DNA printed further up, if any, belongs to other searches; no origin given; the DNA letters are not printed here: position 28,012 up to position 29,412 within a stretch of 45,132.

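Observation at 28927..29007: Second copy of the 81-bp palindromic element, in a different reading frame, inside dus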

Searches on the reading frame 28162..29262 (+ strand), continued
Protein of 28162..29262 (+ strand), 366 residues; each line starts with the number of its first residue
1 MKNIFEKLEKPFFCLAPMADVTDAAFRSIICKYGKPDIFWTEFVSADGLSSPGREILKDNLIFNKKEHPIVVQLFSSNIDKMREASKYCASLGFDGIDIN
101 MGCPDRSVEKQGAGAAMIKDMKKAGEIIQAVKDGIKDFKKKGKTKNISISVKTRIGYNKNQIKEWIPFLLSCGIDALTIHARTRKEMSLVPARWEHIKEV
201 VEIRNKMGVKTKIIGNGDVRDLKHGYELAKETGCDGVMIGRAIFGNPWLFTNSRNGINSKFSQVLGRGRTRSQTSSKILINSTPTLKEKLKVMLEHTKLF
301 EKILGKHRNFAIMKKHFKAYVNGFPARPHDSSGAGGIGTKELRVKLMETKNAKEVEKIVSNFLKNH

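Call 25: find_encoding_contigs(protein=P0004, flank=10000, max_places=1)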
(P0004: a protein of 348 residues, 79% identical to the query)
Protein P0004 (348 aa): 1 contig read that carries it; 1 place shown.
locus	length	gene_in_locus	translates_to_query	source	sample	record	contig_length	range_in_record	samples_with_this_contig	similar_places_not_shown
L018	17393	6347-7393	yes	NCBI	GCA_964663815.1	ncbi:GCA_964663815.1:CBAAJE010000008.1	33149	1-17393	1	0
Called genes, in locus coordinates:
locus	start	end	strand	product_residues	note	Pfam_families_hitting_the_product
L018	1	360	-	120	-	?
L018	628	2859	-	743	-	PF01751:Toprim, PF01131:Topoisom_bac, PF01396:Zn_ribbon_Top1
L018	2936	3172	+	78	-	PF26604:CBU_0592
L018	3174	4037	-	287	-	PF02481:DNA_processg_A, PF17782:WHD_DprA (weak)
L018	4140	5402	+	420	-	PF02403:Seryl_tRNA_N, PF00587:tRNA-synt_2b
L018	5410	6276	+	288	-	-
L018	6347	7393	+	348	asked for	PF01207:Dus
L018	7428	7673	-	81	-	-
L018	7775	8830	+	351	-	PF03215:Rad17 (weak), PF05496:RuvB_N, PF13173:AAA_14, PF13401:AAA_22 (faint), PF00004:AAA, PF07728:AAA_5 (faint), PF13177:DNA_pol3_delta2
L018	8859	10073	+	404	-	PF03486:HI0933_like, PF13738:Pyr_redox_3 (faint), PF22780:HI0933_like_1st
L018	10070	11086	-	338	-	PF01594:AI-2E_transport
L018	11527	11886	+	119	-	PF07963:N_methyl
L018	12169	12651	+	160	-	PF07963:N_methyl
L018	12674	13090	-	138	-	PF00011:HSP20, PF17886:ArsA_HSP20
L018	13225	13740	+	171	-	PF07963:N_methyl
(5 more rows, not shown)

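Call 26: find_encoding_contigs(protein=P0108, flank=10000, max_places=1)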
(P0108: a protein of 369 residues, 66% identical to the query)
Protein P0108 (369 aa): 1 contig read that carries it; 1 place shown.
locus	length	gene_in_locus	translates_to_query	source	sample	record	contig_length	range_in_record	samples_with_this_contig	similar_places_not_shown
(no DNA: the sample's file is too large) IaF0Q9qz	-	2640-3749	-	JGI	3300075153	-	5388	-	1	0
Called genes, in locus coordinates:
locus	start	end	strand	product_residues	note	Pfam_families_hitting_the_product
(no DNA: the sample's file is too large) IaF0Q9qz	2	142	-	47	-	?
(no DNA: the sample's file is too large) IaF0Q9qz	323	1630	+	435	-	PF02403:Seryl_tRNA_N, PF00587:tRNA-synt_2b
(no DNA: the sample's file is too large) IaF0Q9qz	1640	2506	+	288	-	-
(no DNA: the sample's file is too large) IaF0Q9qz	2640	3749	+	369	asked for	PF01207:Dus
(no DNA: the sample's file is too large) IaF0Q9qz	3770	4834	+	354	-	PF05496:RuvB_N, PF06068:TIP49 (faint), PF00004:AAA, PF07728:AAA_5 (weak), PF13173:AAA_14 (weak), PF13177:DNA_pol3_delta2, PF22608:DNAX_ATPase_lid (weak), PF12169:DNA_pol3_gamma3 (weak), +1 more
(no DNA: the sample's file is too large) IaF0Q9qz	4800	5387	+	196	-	?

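Call 27: find_encoding_contigs(protein=P0031, flank=10000, max_places=1)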
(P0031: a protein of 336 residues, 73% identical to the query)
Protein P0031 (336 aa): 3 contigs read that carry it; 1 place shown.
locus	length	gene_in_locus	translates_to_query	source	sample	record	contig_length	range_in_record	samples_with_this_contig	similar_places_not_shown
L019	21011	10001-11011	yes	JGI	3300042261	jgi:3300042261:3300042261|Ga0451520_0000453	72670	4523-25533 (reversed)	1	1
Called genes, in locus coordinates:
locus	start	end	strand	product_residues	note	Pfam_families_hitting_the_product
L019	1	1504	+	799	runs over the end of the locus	PF03030:H_PPase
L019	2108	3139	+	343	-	PF02195:ParB_N, PF17762:HTH_ParB, PF23552:ParB_C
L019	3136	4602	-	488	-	PF13328:HD_4, PF01966:HD (weak), PF04607:RelA_SpoT, PF02824:TGS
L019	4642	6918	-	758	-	PF01751:Toprim, PF01131:Topoisom_bac, PF01396:Zn_ribbon_Top1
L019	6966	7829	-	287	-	PF02481:DNA_processg_A, PF17782:WHD_DprA (faint)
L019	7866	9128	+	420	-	PF02403:Seryl_tRNA_N, PF00587:tRNA-synt_2b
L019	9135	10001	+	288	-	-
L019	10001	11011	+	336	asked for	PF01207:Dus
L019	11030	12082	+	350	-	PF03215:Rad17 (weak), PF05496:RuvB_N, PF00004:AAA, PF07728:AAA_5 (faint), PF13173:AAA_14 (weak), PF13401:AAA_22 (faint), PF13177:DNA_pol3_delta2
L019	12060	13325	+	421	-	PF03486:HI0933_like, PF07992:Pyr_redox_2 (faint), PF00890:FAD_binding_2 (weak), PF01134:GIDA (faint), PF01266:DAO (faint), PF12831:FAD_oxidored (weak), PF13738:Pyr_redox_3 (faint), PF22780:HI0933_like_1st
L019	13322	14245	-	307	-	PF01594:AI-2E_transport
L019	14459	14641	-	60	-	-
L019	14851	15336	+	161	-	-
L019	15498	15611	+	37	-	-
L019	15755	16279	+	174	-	PF23477:zf_Tbcl_2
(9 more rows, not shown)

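Call 28: find_encoding_contigs(protein=P0025, flank=10000, max_places=1)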
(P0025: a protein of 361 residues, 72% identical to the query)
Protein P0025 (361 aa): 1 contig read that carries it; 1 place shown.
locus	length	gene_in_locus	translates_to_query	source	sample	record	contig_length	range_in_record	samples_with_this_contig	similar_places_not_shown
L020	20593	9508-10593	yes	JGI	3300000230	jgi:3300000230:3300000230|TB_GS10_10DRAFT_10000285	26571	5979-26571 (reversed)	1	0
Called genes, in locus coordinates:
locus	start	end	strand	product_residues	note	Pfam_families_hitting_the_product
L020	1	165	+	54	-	?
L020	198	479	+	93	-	PF12728:HTH_17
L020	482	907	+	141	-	PF02661:Fic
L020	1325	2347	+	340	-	PF02195:ParB_N, PF17762:HTH_ParB, PF23552:ParB_C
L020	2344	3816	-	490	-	PF13328:HD_4, PF01966:HD, PF04607:RelA_SpoT, PF02824:TGS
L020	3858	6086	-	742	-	PF01751:Toprim, PF01131:Topoisom_bac, PF01396:Zn_ribbon_Top1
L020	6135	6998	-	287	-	PF02481:DNA_processg_A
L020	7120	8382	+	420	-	PF02403:Seryl_tRNA_N, PF00587:tRNA-synt_2b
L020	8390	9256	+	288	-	-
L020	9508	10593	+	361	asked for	PF01207:Dus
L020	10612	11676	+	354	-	PF03215:Rad17, PF06068:TIP49 (faint), PF05496:RuvB_N, PF13173:AAA_14, PF13401:AAA_22 (faint), PF00004:AAA, PF07728:AAA_5 (faint), PF13177:DNA_pol3_delta2, +2 more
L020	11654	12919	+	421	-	PF03486:HI0933_like, PF07992:Pyr_redox_2 (faint), PF00890:FAD_binding_2, PF01266:DAO (faint), PF12831:FAD_oxidored, PF13738:Pyr_redox_3 (weak), PF22780:HI0933_like_1st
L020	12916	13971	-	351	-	PF01594:AI-2E_transport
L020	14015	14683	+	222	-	PF00579:tRNA-synt_1b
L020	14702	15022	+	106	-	-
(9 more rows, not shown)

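Call 60: find_encoding_contigs(protein=P0080, flank=3000, max_places=1)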
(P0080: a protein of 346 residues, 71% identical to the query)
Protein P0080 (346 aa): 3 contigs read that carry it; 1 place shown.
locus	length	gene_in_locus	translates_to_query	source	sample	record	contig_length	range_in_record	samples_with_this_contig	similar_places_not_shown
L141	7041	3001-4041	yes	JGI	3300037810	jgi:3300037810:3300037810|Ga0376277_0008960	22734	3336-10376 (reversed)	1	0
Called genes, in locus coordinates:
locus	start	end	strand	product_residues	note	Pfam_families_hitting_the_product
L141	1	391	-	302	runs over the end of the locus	PF02481:DNA_processg_A, PF17782:WHD_DprA (weak)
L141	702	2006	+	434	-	PF02403:Seryl_tRNA_N, PF00587:tRNA-synt_2b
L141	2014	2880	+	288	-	-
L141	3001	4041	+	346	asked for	PF01207:Dus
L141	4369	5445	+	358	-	PF03215:Rad17 (weak), PF05496:RuvB_N, PF20720:nSTAND3 (faint), PF13173:AAA_14 (weak), PF13401:AAA_22 (faint), PF00004:AAA, PF07728:AAA_5 (weak), PF13177:DNA_pol3_delta2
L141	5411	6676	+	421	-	PF03486:HI0933_like, PF00890:FAD_binding_2, PF01134:GIDA (faint), PF01266:DAO (faint), PF12831:FAD_oxidored (weak), PF13450:NAD_binding_8 (faint), PF13738:Pyr_redox_3 (faint), PF22780:HI0933_like_1st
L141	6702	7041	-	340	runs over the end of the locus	PF01594:AI-2E_transport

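Call 61: find_encoding_contigs(protein=P0015, flank=3000, max_places=1)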
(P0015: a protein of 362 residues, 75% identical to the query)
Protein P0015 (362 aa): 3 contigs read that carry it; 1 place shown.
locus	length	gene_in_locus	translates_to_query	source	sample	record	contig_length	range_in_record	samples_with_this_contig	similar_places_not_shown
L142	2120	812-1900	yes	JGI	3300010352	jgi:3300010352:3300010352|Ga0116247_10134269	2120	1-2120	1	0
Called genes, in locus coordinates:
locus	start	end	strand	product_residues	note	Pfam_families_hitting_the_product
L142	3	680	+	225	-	?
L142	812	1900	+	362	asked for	PF01207:Dus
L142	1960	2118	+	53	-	?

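Call 62: find_encoding_contigs(protein=P0063, flank=3000, max_places=1)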
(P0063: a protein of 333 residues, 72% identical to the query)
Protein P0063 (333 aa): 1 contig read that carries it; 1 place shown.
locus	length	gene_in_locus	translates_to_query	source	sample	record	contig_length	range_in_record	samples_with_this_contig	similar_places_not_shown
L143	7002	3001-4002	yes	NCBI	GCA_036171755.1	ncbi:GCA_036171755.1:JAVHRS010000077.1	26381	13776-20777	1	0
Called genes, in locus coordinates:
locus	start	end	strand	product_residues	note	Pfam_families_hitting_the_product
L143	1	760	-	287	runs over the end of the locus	PF02481:DNA_processg_A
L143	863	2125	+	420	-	PF02403:Seryl_tRNA_N, PF00587:tRNA-synt_2b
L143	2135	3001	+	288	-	-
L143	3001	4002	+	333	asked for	PF01207:Dus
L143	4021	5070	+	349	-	PF03215:Rad17 (weak), PF05496:RuvB_N, PF13173:AAA_14 (weak), PF13401:AAA_22 (faint), PF00004:AAA, PF07728:AAA_5 (faint), PF13177:DNA_pol3_delta2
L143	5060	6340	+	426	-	PF01262:AlaDh_PNT_C (weak), PF07992:Pyr_redox_2 (faint), PF00070:Pyr_redox (faint), PF00890:FAD_binding_2, PF03486:HI0933_like, PF12831:FAD_oxidored, PF13450:NAD_binding_8 (weak), PF22780:HI0933_like_1st, +3 more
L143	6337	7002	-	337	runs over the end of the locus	PF01594:AI-2E_transport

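Call 75: predict_structure(alignment_id=A1)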
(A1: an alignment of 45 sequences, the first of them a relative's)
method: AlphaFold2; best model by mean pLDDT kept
length: 366 residues; sequences in the alignment: 45
mean_pLDDT: 82.0   pTM: 0.83
mean pLDDT of the five models: 82.0, 80.1, 78.0, 76.1, 75.0
residues with pLDDT >= 90: 196; 70-90: 101; 50-70: 26; < 50: 43
segments of 3 or more residues with pLDDT < 50: 253-281, 326-337
pLDDT, mean of each block of 10 residues (from residue 1): 90 88 91 93 90 90 94 94 97 96 69 59 95 95 87 83 92 96 60 91 98 93 94 96 86 42 29 26 74 95 89 88 54 49 91 95 85
secondary structure, 60 per line:
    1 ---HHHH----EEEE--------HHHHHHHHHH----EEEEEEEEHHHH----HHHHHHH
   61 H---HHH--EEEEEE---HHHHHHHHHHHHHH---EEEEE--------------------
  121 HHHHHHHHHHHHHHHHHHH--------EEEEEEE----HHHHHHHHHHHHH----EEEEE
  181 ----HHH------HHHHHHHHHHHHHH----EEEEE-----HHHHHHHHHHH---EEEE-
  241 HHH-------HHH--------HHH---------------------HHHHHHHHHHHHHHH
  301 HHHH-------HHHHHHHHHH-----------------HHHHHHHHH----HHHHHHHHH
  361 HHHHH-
elements in order: H4-7 E12-15 H24-33 E38-45 H46-49 H54-61 E70-75 H79-92 E96-100 H121-139 E148-154 H159-171 E176-180 H194-207 E212-216 H222-232 E236-239 H286-304 H312-321 H339-347 H352-365
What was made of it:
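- On Rickettsia palindromic elements (RPE): The dus insert is a predicted disordered loop (call 75).
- AlphaFold2 gives pLDDT < 50 for residues 253-281 inside an otherwise confident fold (call 75). The segment is predicted to be disordered (call 75).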
